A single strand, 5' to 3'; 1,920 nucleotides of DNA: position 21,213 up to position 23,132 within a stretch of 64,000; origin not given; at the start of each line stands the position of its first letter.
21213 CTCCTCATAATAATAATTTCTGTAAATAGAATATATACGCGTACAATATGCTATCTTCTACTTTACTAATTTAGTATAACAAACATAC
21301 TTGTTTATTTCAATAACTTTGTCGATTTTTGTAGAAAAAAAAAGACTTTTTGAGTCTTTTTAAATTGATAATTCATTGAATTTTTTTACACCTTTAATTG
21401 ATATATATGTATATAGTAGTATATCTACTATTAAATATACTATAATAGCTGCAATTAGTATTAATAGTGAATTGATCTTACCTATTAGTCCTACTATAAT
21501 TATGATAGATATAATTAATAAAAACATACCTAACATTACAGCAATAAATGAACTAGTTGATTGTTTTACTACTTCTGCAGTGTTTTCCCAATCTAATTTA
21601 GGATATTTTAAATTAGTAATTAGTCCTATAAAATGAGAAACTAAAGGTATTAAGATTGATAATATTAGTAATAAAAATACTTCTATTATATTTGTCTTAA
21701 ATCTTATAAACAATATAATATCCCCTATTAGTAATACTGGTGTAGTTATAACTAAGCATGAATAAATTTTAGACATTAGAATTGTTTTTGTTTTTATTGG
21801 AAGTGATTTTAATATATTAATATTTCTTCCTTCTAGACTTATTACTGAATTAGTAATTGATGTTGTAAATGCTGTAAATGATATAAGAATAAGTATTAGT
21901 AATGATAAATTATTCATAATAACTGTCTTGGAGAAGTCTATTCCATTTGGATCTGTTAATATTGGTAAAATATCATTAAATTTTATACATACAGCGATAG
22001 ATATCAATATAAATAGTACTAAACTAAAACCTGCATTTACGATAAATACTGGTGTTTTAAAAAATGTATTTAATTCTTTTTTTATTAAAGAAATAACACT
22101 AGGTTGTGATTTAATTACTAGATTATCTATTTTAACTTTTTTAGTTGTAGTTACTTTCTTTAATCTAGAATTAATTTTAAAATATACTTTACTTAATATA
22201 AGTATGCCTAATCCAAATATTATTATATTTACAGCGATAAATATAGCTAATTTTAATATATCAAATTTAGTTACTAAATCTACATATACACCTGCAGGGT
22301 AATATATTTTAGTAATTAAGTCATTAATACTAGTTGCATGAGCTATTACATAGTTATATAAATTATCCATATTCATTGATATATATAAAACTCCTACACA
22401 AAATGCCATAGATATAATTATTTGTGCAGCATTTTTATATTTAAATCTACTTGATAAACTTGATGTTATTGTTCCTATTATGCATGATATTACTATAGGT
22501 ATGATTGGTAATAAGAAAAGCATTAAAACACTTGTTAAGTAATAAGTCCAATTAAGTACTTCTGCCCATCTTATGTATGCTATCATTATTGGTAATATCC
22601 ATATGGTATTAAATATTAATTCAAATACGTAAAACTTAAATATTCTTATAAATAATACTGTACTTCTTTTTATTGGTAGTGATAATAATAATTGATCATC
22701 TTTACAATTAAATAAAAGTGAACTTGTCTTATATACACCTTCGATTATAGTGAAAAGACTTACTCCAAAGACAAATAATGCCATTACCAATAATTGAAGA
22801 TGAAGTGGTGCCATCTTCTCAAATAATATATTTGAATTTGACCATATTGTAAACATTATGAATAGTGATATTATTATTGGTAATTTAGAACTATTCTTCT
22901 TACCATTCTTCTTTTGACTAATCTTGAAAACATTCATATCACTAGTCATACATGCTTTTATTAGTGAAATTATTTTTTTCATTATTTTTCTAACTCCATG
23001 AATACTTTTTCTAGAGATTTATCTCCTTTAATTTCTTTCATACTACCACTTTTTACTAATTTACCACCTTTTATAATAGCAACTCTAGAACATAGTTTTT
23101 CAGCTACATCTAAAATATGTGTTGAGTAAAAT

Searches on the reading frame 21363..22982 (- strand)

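Call 7: search_protein_families(library=pfam, proteins=[window:21363-22982:-], max_evalue=0.001)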
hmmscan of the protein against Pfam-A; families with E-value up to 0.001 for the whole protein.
window:21363-22982:- (540 aa): 1 family
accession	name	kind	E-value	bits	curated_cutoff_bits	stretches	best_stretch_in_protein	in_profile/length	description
PF16949.11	ABC_tran_2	-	3.7e-09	36.4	25.7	1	40-499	24-491/542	Putative ATP-binding cassette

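Call 10: search_protein_families(library=ncbifam, proteins=[window:21363-22982:-], max_evalue=0.01)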
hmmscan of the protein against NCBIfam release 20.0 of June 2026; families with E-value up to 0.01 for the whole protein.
window:21363-22982:- (540 aa): 0 families
